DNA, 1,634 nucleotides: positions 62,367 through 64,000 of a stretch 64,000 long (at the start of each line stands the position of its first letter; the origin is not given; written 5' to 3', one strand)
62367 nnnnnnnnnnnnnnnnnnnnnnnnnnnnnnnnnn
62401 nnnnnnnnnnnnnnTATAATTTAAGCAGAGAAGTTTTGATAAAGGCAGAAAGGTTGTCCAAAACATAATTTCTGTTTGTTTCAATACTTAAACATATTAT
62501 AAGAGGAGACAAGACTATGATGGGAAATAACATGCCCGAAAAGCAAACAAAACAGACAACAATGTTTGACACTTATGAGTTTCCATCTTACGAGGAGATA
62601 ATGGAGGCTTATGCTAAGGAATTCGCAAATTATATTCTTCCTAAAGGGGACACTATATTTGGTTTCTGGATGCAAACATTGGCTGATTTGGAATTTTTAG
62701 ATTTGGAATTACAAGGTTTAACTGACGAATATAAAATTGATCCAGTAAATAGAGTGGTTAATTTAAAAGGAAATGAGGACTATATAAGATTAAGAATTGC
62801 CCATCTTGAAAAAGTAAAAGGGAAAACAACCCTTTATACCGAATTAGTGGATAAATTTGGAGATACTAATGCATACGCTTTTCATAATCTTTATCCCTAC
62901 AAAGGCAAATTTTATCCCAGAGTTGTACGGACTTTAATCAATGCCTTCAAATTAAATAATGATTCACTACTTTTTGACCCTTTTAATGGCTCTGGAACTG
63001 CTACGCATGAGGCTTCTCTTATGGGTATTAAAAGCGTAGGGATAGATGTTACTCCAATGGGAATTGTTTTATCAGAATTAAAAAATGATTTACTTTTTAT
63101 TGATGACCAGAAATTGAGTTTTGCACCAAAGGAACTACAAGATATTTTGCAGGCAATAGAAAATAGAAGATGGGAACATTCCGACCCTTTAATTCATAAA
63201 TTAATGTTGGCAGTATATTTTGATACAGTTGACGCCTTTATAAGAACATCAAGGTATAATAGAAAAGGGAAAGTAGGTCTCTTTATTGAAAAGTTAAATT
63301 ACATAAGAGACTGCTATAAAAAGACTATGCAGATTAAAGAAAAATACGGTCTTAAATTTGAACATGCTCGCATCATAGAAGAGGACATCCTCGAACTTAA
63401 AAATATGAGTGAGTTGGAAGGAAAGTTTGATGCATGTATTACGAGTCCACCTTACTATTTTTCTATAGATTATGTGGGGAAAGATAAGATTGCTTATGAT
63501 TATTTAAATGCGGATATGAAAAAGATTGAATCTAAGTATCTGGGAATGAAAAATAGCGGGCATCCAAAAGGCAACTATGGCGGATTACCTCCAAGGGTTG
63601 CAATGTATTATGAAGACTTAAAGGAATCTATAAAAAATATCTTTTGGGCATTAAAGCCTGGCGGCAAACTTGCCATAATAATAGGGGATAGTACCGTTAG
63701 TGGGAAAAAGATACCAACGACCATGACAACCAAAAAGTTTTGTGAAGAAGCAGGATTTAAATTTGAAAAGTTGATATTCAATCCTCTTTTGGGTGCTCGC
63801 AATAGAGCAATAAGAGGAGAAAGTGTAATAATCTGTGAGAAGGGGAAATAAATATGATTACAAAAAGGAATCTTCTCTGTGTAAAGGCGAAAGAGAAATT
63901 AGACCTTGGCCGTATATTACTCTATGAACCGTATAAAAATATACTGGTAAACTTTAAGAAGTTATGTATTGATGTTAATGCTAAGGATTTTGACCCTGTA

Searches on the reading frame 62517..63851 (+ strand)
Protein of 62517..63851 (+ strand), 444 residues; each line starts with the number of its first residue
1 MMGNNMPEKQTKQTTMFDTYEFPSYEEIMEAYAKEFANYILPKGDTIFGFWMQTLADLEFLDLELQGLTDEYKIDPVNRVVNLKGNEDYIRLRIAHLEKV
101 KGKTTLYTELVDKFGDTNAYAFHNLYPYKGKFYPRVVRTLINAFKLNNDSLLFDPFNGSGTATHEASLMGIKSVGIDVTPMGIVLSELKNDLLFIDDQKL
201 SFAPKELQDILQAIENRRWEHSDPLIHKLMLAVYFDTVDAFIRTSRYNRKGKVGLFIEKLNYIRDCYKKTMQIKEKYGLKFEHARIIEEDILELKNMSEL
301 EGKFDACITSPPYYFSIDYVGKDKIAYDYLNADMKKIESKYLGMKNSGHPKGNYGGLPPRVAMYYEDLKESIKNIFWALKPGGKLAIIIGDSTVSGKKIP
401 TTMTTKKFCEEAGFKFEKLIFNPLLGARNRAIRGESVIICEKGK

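Call 86: search_protein_families(library=pfam, proteins=[window:62517-63851:+])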
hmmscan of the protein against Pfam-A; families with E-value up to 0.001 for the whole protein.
window:62517-63851:+ (444 aa): 2 families
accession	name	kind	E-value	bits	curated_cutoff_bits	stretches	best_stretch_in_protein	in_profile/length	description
PF01555.25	N6_N4_Mtase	-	2e-10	41.5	26.7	1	127-178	161-211/221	DNA methylase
PF01170.24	UPF0020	-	1.8e-06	28.2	22.3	0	134-175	14-55/197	RMKL-like, methyltransferase domain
